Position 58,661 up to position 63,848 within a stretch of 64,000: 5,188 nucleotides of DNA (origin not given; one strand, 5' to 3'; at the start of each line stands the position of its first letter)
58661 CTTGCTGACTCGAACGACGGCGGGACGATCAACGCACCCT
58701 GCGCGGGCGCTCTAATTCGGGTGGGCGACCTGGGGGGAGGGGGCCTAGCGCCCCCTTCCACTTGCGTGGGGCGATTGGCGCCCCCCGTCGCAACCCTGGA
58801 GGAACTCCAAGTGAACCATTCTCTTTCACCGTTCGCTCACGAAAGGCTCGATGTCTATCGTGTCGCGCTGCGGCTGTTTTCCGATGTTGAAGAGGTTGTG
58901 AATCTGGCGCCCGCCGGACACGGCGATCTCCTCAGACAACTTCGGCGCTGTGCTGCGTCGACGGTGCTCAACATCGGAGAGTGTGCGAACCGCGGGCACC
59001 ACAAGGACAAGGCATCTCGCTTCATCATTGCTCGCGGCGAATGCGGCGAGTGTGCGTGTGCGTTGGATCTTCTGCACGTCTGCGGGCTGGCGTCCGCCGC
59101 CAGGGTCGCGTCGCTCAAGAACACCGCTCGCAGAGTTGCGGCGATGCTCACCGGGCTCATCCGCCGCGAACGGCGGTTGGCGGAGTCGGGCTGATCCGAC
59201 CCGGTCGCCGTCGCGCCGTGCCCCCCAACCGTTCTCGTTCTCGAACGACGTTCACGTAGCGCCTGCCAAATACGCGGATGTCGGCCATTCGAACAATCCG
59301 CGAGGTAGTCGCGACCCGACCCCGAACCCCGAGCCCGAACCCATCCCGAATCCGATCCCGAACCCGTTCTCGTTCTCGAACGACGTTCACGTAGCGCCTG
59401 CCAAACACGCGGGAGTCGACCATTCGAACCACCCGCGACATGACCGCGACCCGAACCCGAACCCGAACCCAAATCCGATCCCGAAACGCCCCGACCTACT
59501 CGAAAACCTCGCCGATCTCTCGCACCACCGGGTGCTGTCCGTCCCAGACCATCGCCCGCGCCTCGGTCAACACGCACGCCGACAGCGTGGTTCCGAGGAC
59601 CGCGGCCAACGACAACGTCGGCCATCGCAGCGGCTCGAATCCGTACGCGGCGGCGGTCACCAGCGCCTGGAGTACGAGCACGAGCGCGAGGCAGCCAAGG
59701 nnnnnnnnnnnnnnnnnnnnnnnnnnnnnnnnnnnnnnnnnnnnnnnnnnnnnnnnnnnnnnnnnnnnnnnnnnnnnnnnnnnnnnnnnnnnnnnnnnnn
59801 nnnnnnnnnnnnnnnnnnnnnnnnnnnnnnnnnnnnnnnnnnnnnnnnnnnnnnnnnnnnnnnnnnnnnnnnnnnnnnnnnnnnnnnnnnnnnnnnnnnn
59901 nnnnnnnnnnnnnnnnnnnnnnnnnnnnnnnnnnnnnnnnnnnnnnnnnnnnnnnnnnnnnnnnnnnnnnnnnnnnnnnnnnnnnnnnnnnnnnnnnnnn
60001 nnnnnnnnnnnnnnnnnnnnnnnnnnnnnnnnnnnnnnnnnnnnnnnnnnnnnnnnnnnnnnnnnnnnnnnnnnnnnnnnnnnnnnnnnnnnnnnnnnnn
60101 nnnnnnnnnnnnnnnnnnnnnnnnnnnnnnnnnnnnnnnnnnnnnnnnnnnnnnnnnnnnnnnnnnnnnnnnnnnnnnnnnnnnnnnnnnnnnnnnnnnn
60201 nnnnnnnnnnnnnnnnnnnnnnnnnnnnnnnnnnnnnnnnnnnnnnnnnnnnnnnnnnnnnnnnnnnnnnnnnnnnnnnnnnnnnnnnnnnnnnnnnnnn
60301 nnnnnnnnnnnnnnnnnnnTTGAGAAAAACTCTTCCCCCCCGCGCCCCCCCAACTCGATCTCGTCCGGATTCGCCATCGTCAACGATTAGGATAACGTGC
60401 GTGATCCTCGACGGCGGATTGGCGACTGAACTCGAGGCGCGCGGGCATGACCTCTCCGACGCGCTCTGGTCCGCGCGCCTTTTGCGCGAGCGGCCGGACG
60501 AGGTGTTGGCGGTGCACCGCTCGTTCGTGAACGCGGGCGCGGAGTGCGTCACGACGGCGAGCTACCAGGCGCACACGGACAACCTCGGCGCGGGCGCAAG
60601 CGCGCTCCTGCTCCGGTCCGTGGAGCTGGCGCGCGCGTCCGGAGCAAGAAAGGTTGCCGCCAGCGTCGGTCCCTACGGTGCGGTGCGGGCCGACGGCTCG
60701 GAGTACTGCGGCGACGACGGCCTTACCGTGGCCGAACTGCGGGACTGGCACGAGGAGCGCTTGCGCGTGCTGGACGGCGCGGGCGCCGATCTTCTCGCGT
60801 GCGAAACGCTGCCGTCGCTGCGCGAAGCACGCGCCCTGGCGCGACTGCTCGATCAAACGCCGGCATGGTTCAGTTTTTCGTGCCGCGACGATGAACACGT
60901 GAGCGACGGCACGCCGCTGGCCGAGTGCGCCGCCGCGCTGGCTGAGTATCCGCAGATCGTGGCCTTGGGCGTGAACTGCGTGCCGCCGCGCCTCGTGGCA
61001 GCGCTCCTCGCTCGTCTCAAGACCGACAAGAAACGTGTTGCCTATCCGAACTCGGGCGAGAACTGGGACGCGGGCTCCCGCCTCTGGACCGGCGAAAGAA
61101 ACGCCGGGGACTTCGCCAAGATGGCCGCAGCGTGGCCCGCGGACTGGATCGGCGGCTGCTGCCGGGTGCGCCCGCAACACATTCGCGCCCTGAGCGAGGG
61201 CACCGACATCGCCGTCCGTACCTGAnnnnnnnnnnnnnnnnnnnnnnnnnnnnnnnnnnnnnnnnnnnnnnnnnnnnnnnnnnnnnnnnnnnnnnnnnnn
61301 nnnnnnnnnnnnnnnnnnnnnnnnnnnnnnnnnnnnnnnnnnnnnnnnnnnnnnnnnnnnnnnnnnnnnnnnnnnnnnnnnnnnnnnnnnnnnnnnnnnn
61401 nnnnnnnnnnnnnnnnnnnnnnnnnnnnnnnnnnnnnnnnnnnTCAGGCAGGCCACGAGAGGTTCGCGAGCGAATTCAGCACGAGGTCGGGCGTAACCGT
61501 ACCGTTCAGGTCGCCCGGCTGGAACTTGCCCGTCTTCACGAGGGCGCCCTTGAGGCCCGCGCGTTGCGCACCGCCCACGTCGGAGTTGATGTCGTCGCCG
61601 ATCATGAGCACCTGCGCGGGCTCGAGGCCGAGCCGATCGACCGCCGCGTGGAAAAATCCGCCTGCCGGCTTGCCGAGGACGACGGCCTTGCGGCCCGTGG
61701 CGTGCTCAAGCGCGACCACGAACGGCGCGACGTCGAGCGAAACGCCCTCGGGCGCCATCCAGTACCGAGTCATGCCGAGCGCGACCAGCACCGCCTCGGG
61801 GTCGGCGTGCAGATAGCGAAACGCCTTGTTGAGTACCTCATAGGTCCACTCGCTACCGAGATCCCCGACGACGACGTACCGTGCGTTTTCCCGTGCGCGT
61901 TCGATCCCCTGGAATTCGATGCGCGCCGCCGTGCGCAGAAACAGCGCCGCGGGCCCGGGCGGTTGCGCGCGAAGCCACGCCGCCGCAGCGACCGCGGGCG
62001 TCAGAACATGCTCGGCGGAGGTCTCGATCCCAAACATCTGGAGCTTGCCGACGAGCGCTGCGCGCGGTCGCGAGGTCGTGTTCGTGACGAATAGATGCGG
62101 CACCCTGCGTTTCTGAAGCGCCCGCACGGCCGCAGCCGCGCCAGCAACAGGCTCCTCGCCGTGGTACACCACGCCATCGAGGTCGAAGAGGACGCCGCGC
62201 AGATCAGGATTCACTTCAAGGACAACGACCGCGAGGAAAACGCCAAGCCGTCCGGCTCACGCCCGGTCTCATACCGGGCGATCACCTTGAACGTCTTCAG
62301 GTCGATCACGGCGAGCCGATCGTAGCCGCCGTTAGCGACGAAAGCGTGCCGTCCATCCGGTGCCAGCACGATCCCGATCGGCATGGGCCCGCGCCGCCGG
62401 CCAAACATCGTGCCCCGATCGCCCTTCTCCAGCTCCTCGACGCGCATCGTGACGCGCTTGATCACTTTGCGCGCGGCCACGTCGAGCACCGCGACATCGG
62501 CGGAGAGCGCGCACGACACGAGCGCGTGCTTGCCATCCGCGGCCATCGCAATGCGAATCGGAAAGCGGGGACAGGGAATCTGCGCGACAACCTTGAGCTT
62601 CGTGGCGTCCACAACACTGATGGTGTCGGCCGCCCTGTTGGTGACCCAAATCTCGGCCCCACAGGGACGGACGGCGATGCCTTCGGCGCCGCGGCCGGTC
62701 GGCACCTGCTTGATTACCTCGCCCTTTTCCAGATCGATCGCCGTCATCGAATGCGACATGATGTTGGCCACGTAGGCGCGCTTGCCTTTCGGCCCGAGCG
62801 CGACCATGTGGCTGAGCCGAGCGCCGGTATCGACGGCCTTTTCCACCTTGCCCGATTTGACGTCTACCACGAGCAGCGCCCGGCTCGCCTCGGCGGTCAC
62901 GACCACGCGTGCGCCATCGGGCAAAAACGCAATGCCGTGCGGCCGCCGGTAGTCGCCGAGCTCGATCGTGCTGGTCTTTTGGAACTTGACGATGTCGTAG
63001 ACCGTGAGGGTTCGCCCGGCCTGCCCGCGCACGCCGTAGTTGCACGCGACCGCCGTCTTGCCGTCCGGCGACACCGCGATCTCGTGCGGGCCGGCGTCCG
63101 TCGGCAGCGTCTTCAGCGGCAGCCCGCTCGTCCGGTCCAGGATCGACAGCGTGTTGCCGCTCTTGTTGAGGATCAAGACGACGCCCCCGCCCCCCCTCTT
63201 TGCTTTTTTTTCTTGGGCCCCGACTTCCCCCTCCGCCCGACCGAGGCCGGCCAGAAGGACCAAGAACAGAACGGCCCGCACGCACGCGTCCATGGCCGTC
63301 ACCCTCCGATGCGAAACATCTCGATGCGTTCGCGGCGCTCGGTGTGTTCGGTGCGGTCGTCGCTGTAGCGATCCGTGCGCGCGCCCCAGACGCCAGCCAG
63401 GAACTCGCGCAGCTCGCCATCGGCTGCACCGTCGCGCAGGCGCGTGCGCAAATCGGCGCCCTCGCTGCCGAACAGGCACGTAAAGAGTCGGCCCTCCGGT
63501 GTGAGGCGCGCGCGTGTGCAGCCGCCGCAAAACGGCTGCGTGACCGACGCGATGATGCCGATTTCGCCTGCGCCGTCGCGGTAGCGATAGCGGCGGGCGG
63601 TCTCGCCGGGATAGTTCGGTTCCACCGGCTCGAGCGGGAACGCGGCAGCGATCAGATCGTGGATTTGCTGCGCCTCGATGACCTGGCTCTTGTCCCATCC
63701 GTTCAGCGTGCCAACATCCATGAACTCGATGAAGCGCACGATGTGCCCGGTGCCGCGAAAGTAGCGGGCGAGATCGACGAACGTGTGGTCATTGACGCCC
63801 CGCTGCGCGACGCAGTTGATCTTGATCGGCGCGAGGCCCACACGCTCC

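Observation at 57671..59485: Composite repeat locus built around two divergent Avd-like four-helix-bundle genes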

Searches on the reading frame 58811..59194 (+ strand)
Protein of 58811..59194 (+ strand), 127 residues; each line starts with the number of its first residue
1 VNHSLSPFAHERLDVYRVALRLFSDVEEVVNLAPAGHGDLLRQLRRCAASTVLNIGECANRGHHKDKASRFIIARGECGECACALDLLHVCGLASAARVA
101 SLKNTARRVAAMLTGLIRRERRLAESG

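Call 10: search_protein_families(library=pfam, proteins=[window:58811-59194:+], max_evalue=0.01)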
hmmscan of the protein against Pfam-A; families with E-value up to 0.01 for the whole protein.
window:58811-59194:+ (127 aa): 1 family
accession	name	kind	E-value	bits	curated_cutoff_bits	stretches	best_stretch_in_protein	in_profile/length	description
PF05635.17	23S_rRNA_IVP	-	4.8e-17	62.6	33.8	1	11-115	1-106/106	23S rRNA-intervening sequence protein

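Call 11: search_protein_families(library=ncbifam, proteins=[window:58811-59194:+], max_evalue=0.01)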
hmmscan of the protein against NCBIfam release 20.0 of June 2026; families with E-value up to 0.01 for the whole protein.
window:58811-59194:+ (127 aa): 3 families
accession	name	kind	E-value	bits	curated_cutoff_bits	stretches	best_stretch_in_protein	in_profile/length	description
TIGR02436.1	TIGR02436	subfamily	1.2e-16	60.9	24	1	16-119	2-107/109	four helix bundle protein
NF008912.0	PRK12275.1-6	subfamily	1.4e-10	41.3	124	1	10-122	3-113/117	hypothetical protein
NF008911.0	PRK12275.1-2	subfamily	1.5e-07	31.9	137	1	10-120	4-115/118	hypothetical protein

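Call 28: find_homologous_proteins(query=window:58811-59194:+, max_evalue=0.00001)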
Query window:58811-59194:+ (127 aa): 60 proteins with E <= 0.00001 among 213 candidates.
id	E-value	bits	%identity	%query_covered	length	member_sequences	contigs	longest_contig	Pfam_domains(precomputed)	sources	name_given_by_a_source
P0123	1.1e-75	269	100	100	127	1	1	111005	PF05635.18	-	-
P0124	2.0e-64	233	87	100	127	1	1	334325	PF05635.18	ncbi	-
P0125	1.6e-63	230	87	100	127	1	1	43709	PF05635.18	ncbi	-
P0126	4.7e-43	164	85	75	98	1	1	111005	PF05635.18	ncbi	-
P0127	1.6e-39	152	63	98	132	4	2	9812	PF05635.18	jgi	-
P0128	2.2e-36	142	63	94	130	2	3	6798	PF05635.18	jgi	-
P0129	8.8e-36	140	62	94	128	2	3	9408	PF05635.18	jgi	-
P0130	3.3e-34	135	59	93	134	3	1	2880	PF05635.18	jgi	-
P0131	1.7e-33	133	57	92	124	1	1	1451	PF05635.18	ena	-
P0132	3.9e-33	132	59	95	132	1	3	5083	PF05635.18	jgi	-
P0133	4.0e-33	132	60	92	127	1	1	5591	PF05635.18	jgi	-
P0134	5.4e-33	131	88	60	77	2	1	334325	PF05635.18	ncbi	-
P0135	7.7e-33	131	59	95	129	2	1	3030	PF05635.18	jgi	jgi:four helix bundle protein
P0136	9.7e-33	131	59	91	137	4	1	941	PF05635.18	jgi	-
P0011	2.0e-32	130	56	97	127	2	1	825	PF05635.18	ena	-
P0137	3.3e-32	129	59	90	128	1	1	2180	PF05635.18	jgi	-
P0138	3.7e-32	129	57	94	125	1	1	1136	PF05635.18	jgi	-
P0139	8.2e-32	128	57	96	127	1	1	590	PF05635.18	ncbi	-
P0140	9.7e-32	127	57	94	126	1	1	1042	PF05635.18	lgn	-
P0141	2.2e-31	126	58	89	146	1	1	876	PF05635.18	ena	-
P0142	4.2e-31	125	55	95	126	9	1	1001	PF05635.18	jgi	-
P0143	1.8e-30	123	55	90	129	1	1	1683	PF05635.18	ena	-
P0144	2.8e-30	123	57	96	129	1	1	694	PF05635.18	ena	-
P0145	6.5e-30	121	58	89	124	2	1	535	PF05635.18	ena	-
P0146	3.1e-29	119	54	90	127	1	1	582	PF05635.18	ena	-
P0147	2.5e-28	116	52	98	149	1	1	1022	PF05635.18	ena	-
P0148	3.0e-28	116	56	89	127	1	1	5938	PF05635.18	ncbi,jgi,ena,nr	ncbi:MAG: four helix bundle protein [Planctomycetota bacterium]|nr:four helix bundle protein [Planct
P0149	9.3e-28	115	56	95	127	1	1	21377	PF05635.18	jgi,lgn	-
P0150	8.4e-27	111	48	100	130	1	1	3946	PF05635.18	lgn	-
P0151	1.2e-26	111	52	90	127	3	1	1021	PF05635.18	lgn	-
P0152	1.4e-25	107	54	90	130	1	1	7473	PF05635.18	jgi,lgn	-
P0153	1.2e-24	104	56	87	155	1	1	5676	PF05635.18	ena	-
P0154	1.5e-24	104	50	92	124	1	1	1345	PF05635.18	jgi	-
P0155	2.4e-22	97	50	94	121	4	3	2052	PF05635.18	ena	-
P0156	7.6e-22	95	46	94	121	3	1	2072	PF05635.18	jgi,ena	-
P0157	1.0e-21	95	50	91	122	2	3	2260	PF05635.18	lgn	-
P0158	3.8e-21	93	47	92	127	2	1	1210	PF05635.18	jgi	jgi:four helix bundle protein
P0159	7.8e-21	92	47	94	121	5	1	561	PF05635.18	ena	-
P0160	1.4e-20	91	48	88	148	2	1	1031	PF05635.18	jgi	jgi:four helix bundle protein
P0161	3.0e-20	90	49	89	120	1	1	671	PF05635.18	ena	-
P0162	9.2e-20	89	46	88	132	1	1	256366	PF05635.18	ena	-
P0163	2.2e-19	87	47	93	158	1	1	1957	PF05635.18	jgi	-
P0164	3.1e-19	87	44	90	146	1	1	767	PF05635.18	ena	-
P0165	5.9e-19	86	48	88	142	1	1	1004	PF05635.18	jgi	jgi:four helix bundle protein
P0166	2.2e-18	84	43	93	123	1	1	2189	PF05635.18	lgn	-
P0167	9.8e-17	79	46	94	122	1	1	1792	PF05635.18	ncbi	-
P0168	1.3e-16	79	87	35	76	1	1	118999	PF05635.18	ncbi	-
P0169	1.4e-16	78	46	94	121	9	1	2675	PF05635.18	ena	-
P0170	2.5e-16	78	44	88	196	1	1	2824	PF05635.18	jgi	-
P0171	3.1e-16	77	46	91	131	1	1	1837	PF05635.18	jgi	jgi:four helix bundle protein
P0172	5.4e-16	77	43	92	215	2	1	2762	PF05635.18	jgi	jgi:four helix bundle protein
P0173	5.8e-16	76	42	93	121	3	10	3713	PF05635.18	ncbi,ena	-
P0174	8.1e-16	76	47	94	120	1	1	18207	PF05635.18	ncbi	-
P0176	1.2e-14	72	42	88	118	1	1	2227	PF05635.18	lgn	-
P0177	3.4e-14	71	59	60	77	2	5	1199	PF05635.18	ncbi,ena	-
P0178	1.3e-12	66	45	86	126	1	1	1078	PF05635.18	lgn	-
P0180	9.1e-9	53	37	87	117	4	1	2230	PF05635.18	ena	-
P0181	1.9e-7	49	50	55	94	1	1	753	PF05635.18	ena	-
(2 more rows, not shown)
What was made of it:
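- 58811..59194 (+): Gene B, a B-type four-helix-bundle protein of 127 aa with a GTG start. Paralogues P0124-P0126, P0134 and P0168 are 85-88% identical (call 28).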

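Call 31: find_related_loci(query=A3, collection=metagenome_contigs, flank=4000)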
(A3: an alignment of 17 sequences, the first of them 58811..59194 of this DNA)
Query A3 (127 aa) in metagenome_contigs; peptide patterns used: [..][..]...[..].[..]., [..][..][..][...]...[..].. (x = any residue, [..] = any of these).
600 stretches matched a pattern (row limit reached: there are more); 363 encode a relative of the query (tblastn E <= 1e-3); the best 80 are kept; 80 distinct loci.
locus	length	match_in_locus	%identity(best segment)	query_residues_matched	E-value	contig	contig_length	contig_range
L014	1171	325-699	54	8-127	8e-38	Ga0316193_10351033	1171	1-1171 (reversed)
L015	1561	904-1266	57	1-121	7e-37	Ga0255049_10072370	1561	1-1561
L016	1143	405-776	54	4-127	1e-36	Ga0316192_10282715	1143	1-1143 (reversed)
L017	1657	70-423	54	1-120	2e-35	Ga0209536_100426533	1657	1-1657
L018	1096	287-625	56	8-120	6e-36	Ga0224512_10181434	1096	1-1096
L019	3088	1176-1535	56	1-120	2e-34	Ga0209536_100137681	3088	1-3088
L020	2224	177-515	56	8-120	4e-34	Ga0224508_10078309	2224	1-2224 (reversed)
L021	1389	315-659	54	2-116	7e-34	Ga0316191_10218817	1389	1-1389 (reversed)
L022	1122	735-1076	54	8-121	4e-32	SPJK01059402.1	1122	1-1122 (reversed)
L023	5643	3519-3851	56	8-120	5e-31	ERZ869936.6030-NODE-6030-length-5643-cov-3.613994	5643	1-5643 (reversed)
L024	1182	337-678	52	4-117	2e-31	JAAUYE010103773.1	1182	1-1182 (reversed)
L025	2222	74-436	51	1-121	4e-30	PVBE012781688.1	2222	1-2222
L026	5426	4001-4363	50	1-121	9e-30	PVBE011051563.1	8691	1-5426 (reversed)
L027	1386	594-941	46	6-121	4e-24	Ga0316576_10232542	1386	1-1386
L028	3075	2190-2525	45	8-119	2e-23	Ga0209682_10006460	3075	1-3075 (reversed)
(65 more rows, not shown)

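Call 56: find_encoding_contigs(protein=P0127, flank=5000, max_places=3)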
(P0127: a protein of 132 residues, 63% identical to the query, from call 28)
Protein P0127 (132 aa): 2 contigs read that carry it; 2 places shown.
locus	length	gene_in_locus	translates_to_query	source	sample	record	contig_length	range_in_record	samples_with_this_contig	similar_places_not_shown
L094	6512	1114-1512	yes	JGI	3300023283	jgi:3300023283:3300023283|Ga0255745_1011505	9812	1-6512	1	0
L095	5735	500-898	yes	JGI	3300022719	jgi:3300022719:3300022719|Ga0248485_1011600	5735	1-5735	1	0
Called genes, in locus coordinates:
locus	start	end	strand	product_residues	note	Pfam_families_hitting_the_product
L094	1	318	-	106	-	?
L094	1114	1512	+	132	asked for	PF05635:23S_rRNA_IVP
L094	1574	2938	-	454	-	PF07992:Pyr_redox_2, PF13738:Pyr_redox_3 (weak), PF00070:Pyr_redox, PF02852:Pyr_redox_dim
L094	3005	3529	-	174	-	PF00156:Pribosyltran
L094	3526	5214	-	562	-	PF03485:Arg_tRNA_synt_N, PF00750:tRNA-synt_1d, PF05746:DALR_1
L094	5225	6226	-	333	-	PF00293:NUDIX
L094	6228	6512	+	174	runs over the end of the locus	PF01380:SIS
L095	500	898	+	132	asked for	PF05635:23S_rRNA_IVP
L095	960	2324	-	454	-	PF07992:Pyr_redox_2, PF13738:Pyr_redox_3 (weak), PF00070:Pyr_redox, PF02852:Pyr_redox_dim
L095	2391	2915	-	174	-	PF00156:Pribosyltran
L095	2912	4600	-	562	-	PF03485:Arg_tRNA_synt_N, PF00750:tRNA-synt_1d, PF05746:DALR_1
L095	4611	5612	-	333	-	PF00293:NUDIX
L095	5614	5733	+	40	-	?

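Call 62: find_encoding_contigs(protein=P0129, flank=3000, max_places=4)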
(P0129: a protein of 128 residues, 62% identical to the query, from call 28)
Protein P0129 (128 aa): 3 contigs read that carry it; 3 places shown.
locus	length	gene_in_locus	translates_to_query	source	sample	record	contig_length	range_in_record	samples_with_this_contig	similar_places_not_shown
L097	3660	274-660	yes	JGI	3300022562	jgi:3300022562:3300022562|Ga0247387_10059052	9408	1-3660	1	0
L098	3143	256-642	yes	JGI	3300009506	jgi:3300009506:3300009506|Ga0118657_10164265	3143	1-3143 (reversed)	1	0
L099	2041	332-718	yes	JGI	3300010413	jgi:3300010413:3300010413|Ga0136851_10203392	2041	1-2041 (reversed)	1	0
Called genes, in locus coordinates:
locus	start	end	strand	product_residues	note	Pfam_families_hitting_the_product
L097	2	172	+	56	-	?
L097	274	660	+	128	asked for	PF05635:23S_rRNA_IVP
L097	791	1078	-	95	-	PF00578:AhpC-TSA, PF08534:Redoxin, PF13905:Thioredoxin_8 (weak)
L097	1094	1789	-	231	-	PF00578:AhpC-TSA (weak)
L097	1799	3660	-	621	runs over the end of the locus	PF00857:Isochorismatase, PF00171:Aldedh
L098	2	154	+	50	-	?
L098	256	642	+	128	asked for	PF05635:23S_rRNA_IVP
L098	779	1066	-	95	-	PF00578:AhpC-TSA, PF08534:Redoxin, PF13905:Thioredoxin_8 (weak)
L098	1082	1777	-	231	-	PF00578:AhpC-TSA (weak)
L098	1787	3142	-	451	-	?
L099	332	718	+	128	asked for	PF05635:23S_rRNA_IVP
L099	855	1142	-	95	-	PF00578:AhpC-TSA, PF08534:Redoxin, PF13905:Thioredoxin_8 (weak)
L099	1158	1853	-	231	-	PF00578:AhpC-TSA (weak)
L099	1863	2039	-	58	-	?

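Call 63: find_encoding_contigs(protein=P0133, flank=3000, max_places=3)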
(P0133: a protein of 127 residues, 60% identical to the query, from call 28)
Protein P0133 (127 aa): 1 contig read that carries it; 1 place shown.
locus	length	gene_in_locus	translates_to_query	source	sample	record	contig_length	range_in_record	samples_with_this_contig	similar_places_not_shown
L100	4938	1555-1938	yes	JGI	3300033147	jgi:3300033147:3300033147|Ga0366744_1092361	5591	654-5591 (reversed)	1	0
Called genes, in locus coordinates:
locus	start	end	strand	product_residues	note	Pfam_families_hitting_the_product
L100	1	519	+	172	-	?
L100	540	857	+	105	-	-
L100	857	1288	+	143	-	PF02580:Tyr_Deacylase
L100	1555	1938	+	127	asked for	PF05635:23S_rRNA_IVP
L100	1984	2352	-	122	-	-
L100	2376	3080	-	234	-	PF13428:TPR_14 (faint), PF14559:TPR_19 (weak)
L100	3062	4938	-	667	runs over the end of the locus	PF07690:MFS_1, PF01564:Spermine_synth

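Call 64: find_encoding_contigs(protein=P0149, flank=3000, max_places=3)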
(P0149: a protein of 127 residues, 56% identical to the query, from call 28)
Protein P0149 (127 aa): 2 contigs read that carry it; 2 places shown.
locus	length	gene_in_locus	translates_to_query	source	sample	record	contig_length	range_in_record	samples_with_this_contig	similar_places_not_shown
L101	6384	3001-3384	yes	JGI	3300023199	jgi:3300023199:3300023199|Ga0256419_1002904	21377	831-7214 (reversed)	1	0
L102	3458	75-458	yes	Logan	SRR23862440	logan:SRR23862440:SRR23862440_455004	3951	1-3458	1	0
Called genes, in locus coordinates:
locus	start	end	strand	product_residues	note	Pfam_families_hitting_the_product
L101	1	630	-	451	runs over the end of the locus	PF00089:Trypsin, PF13365:Trypsin_2, PF13180:PDZ_2 (weak), PF00595:PDZ (weak), PF17820:PDZ_6, PF00595:PDZ (weak), PF13180:PDZ_2, PF17820:PDZ_6 (weak)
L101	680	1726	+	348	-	-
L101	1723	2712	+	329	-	-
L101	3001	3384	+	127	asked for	PF05635:23S_rRNA_IVP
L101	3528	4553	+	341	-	PF05557:MAD (faint), PF13851:GAS (weak)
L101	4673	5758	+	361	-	-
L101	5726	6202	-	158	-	PF04542:Sigma70_r2 (faint)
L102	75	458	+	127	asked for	PF05635:23S_rRNA_IVP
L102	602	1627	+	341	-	PF05557:MAD (faint), PF13851:GAS (weak)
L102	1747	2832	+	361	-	-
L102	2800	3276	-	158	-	PF04542:Sigma70_r2 (faint)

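Call 82: search_protein_families(library=padloc, proteins=[window:58811-59194:+], max_evalue=0.01)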
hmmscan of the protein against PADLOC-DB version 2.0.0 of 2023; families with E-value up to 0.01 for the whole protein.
window:58811-59194:+ (127 aa): 0 families

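Call 83: search_protein_families(library=phrogs, proteins=[window:58811-59194:+], max_evalue=0.01)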
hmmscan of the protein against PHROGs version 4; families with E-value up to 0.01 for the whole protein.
window:58811-59194:+ (127 aa): 0 families

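Call 85: find_related_loci(query=A3, collection=viral_contigs, flank=3000)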
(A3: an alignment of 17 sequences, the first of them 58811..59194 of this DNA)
Query A3 (127 aa) in viral_contigs; peptide patterns used: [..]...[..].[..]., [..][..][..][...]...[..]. (x = any residue, [..] = any of these).
37 stretches matched a pattern; 1 encode a relative of the query (tblastn E <= 1e-3); 1 distinct loci.
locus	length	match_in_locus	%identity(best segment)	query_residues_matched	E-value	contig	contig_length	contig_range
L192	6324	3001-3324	33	10-116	7e-13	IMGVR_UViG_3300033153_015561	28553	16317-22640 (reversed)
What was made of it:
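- Tried and rejected: Only one relative, 33% identical, was found there (call 85).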

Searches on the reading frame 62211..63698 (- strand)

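Call 38: search_protein_families(library=pfam, proteins=[window:62211-63698:-], max_evalue=0.001)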
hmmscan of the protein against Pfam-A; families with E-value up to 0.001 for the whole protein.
window:62211-63698:- (495 aa): 6 families
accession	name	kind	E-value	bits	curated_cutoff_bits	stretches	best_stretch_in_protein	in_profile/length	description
PF21783.3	YNCE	-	8.7e-21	75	27.1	2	266-376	213-324/339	YNCE-like beta-propeller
PF10282.15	Lactonase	-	4.1e-12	46.4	21.7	2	300-408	197-321/344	Lactonase, 7-bladed beta-propeller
PF25174.1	Beta-prop_THOC3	-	3.5e-11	43.1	305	0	180-306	67-184/272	THOC3 beta-propeller domain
PF02239.22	Cytochrom_D1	-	1.3e-07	31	25.5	1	266-376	8-117/368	Cytochrome D1 heme domain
PF13570.13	Beta-prop_ACSF4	-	0.00011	22.1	133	1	262-417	18-172/329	Beta-alanine-activating enzyme, beta-propeller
PF24684.1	Vgb_lyase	-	0.00025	20.4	50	0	251-390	13-151/290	Virginiamycin B lyase family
